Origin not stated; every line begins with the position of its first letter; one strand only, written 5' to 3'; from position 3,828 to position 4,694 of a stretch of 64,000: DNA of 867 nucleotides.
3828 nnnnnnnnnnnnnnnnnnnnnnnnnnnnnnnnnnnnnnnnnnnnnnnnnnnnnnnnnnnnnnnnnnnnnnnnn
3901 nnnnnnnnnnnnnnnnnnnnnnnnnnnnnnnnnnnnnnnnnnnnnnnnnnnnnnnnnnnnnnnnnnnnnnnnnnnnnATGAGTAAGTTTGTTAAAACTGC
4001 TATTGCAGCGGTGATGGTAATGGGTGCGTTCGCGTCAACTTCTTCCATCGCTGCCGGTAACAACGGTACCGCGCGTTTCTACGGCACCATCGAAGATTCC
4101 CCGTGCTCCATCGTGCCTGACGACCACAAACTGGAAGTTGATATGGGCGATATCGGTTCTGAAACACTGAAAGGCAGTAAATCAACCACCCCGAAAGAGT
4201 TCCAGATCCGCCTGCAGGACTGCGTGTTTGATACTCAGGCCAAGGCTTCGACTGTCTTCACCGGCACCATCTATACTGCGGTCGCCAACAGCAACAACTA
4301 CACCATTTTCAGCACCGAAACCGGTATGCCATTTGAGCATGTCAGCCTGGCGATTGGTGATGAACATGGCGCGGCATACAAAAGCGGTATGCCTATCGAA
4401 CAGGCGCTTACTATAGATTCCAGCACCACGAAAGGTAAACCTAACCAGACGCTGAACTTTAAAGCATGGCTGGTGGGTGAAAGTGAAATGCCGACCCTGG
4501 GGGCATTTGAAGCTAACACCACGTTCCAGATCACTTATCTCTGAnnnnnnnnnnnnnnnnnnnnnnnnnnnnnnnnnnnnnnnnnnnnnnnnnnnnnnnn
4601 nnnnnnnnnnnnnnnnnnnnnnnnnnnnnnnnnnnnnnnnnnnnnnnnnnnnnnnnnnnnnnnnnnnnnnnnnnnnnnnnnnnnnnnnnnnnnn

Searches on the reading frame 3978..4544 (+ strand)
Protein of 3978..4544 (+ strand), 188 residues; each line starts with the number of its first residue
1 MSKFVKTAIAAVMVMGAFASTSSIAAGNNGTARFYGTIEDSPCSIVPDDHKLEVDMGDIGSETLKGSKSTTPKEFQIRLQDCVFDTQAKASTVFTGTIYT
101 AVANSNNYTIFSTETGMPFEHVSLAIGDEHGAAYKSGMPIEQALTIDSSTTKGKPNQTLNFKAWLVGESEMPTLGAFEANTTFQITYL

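Call 7: search_protein_families(library=pfam, proteins=[window:3978-4544:+])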
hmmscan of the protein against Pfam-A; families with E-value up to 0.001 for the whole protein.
window:3978-4544:+ (188 aa): 1 family
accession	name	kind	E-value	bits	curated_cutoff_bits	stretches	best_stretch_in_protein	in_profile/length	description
PF00419.26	Fimbrial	-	8.3e-15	55.8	25.6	1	34-187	3-150/151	Fimbrial protein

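Call 49: find_homologous_proteins(query=window:3978-4541:+, max_evalue=1e-10)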
Query window:3978-4541:+ (188 aa): 81 proteins with E <= 1e-10 among 118 candidates.
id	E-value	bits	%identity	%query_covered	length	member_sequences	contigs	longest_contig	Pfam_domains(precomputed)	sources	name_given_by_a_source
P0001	6.1e-114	396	95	100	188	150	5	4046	PF00419.27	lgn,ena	-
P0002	5.4e-108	376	92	100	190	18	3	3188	PF00419.27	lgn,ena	-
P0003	6.7e-104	363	88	100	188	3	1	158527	PF00419.27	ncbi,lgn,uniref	ncbi:fimbrial protein [Escherichia coli]|uniref:fimbrial protein n=1 Tax=Escherichia coli TaxID=562 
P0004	5.8e-100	350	84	100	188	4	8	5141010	PF00419.27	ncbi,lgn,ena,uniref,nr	ncbi:fimbrial protein [Escherichia albertii]|uniref:fimbrial protein n=1 Tax=Escherichia albertii Ta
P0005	2.2e-80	286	70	100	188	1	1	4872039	PF00419.27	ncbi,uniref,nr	ncbi:fimbrial protein [Shigella flexneri]|uniref:fimbrial protein n=1 Tax=Shigella flexneri TaxID=62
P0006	3.9e-80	286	72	100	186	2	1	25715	PF00419.27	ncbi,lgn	ncbi:TPA: fimbrial protein [Escherichia coli]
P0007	4.3e-80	285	71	100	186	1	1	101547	PF00419.27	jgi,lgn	jgi:type 1 fimbria pilin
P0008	5.3e-80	285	72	100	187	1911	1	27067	PF00419.27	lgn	-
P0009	2.5e-79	283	71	100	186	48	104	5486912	PF00419.27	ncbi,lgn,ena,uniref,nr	ncbi:fimbrial protein [Escherichia coli]|uniref:Type 1 fimbrial protein n=1 Tax=Escherichia coli Tax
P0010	2.5e-79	283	72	100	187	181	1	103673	PF00419.27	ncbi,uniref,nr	ncbi:type 1 fimbrial protein [Escherichia coli]|uniref:fimbrial protein n=1 Tax=Escherichia coli Tax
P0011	2.6e-79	283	71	100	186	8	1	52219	PF00419.27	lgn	-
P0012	4.9e-79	282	71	100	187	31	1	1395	PF00419.27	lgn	-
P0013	3.7e-78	279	71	100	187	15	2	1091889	PF00419.27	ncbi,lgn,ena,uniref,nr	ncbi:fimbrial protein [Escherichia coli]|uniref:fimbrial protein n=1 Tax=Escherichia coli TaxID=562 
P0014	5.8e-78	279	70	100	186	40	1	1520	PF00419.27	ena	-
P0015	7.9e-78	278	68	100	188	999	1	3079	PF00419.27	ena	-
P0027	7.0e-65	236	61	100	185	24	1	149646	-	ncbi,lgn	ncbi:type 1 fimbrial protein [Escherichia albertii]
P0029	3.1e-64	234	61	100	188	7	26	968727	PF00419.27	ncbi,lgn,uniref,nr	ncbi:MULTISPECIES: fimbrial protein [unclassified Escherichia]|uniref:fimbrial protein n=1 Tax=uncla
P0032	1.6e-61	225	59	100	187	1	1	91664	-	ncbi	-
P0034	6.2e-58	213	59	100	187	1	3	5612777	PF00419.27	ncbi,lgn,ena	ncbi:fimbrial protein [Pseudocitrobacter corydidari]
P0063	1.7e-30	124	43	100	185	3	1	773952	-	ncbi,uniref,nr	ncbi:fimbrial major subunit StfA [Citrobacter sp. FP75]|uniref:fimbrial major subunit StfA n=1 Tax=C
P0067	3.9e-29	120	41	90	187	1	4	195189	PF00419.27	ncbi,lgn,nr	ncbi:fimbrial major subunit StfA [Salmonella enterica subsp. salamae]|nr:fimbrial major subunit StfA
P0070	2.6e-28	117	43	86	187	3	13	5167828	PF00419.27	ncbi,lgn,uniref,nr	ncbi:fimbrial major subunit StfA [Citrobacter freundii]|uniref:fimbrial major subunit StfA n=1 Tax=C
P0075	4.1e-26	110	39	100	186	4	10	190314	-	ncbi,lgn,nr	ncbi:TPA: fimbrial major subunit StfA [Enterobacter chengduensis]|nr:fimbrial major subunit StfA [En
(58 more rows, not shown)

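Call 50: find_encoding_contigs(protein=P0004, flank=1500, max_places=1)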
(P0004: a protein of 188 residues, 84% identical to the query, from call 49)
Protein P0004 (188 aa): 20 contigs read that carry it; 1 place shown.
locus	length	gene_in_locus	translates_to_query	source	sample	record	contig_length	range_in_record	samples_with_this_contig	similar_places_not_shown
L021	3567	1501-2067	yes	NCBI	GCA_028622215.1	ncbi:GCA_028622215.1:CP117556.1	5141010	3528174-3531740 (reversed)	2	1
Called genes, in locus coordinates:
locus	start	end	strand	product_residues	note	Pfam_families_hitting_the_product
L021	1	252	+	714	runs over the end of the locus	PF00378:ECH_1, PF16113:ECH_2, PF02737:3HCDH_N, PF00725:3HCDH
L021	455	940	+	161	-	PF00300:His_Phos_1 (weak)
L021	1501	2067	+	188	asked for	PF00419:Fimbrial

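Call 51: find_encoding_contigs(protein=P0027, flank=1500, max_places=1)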
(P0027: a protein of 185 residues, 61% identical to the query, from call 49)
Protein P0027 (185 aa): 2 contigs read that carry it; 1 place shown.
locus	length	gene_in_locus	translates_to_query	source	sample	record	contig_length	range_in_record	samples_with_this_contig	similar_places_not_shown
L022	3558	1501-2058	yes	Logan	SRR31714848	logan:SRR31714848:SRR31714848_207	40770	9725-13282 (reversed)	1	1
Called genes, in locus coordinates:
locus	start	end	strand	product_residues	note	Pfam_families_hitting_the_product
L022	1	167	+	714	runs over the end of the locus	PF00378:ECH_1, PF16113:ECH_2, PF02737:3HCDH_N, PF00725:3HCDH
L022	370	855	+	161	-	PF00300:His_Phos_1 (weak)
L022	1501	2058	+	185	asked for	-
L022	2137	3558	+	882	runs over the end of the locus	PF13954:PapC_N, PF00577:Usher, PF13953:PapC_C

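Call 52: find_encoding_contigs(protein=P0029, flank=1500, max_places=1)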
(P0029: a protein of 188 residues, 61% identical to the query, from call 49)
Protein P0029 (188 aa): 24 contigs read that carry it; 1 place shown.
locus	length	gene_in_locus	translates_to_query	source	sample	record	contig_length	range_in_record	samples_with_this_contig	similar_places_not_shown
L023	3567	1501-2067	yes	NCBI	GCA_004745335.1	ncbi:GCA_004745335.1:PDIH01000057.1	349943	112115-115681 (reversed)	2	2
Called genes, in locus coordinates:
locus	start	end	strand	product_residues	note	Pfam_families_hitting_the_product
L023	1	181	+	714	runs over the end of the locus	PF00378:ECH_1, PF16113:ECH_2, PF02737:3HCDH_N, PF00725:3HCDH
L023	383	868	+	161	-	PF00300:His_Phos_1 (weak)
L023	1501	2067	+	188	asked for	PF00419:Fimbrial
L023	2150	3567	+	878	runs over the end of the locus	PF13954:PapC_N, PF00577:Usher, PF13953:PapC_C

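Call 53: find_encoding_contigs(protein=P0034, flank=1500, max_places=1)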
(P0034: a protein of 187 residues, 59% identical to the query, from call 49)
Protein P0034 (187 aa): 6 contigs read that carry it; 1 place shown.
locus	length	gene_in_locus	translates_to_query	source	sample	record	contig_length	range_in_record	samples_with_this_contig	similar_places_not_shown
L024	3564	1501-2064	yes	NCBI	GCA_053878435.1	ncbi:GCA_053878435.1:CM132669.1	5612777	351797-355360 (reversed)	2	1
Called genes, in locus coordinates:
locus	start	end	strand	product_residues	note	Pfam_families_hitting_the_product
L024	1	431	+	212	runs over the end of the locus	PF02798:GST_N, PF13417:GST_N_3, PF13409:GST_N_2, PF00043:GST_C, PF13410:GST_C_2 (weak)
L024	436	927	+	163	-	PF04386:SspB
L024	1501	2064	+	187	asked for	PF00419:Fimbrial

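Call 54: find_encoding_contigs(protein=P0063, flank=1500, max_places=1)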
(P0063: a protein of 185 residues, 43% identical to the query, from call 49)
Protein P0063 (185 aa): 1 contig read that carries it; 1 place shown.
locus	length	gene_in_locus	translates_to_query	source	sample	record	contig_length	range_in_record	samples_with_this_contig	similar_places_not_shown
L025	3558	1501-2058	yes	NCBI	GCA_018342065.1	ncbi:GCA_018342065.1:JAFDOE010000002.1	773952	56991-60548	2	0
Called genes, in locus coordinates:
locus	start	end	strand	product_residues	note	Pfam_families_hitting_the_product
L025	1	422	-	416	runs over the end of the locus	PF02133:Transp_cyt_pur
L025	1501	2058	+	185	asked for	-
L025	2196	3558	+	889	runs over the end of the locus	PF13954:PapC_N, PF00577:Usher, PF13953:PapC_C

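Call 55: find_encoding_contigs(protein=P0067, flank=1500, max_places=1)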
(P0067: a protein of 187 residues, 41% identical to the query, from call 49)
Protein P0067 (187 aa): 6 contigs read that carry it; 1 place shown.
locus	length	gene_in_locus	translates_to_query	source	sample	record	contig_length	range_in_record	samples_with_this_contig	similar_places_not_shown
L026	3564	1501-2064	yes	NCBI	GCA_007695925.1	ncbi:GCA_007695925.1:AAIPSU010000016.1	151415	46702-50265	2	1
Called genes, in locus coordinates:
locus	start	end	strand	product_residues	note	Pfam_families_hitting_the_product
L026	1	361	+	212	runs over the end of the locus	PF02798:GST_N, PF13417:GST_N_3, PF13409:GST_N_2, PF00043:GST_C, PF13410:GST_C_2 (weak)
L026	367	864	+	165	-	PF04386:SspB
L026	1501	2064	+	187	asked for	PF00419:Fimbrial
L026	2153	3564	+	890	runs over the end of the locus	PF13954:PapC_N, PF00577:Usher, PF13953:PapC_C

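Call 56: find_encoding_contigs(protein=P0070, flank=1500, max_places=1)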
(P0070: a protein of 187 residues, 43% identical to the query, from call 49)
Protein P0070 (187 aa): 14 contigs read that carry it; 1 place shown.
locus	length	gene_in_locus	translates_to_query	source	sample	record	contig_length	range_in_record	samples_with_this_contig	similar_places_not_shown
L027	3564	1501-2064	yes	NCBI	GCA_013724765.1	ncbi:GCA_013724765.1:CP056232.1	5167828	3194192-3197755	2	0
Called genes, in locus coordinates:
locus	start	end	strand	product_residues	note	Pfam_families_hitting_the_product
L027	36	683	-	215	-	PF07514:TraI_2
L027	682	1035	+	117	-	-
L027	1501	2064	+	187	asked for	PF00419:Fimbrial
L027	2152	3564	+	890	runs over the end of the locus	PF13954:PapC_N, PF00577:Usher, PF13953:PapC_C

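Call 57: find_encoding_contigs(protein=P0075, flank=1500, max_places=1)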
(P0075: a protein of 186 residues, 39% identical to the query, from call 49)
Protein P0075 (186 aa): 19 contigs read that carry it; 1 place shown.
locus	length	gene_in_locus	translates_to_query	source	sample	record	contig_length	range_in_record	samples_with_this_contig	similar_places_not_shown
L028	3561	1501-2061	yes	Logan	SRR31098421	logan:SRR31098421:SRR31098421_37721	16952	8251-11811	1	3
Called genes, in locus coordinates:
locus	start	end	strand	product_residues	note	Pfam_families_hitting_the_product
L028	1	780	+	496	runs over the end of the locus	PF00083:Sugar_tr, PF07690:MFS_1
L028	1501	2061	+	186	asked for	-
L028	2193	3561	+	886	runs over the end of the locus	PF13954:PapC_N, PF00577:Usher, PF13953:PapC_C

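Call 58: find_encoding_contigs(protein=P0032, flank=1500, max_places=1)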
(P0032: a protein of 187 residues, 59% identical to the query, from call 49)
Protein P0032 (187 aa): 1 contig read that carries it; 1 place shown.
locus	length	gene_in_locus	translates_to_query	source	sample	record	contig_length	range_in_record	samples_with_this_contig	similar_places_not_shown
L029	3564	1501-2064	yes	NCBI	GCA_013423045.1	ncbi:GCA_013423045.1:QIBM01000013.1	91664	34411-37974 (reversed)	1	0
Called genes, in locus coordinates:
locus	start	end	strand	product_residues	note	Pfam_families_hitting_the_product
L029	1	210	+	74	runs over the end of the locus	-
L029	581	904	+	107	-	-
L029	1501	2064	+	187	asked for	-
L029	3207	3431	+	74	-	PF00577:Usher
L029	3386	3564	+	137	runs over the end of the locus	PF00577:Usher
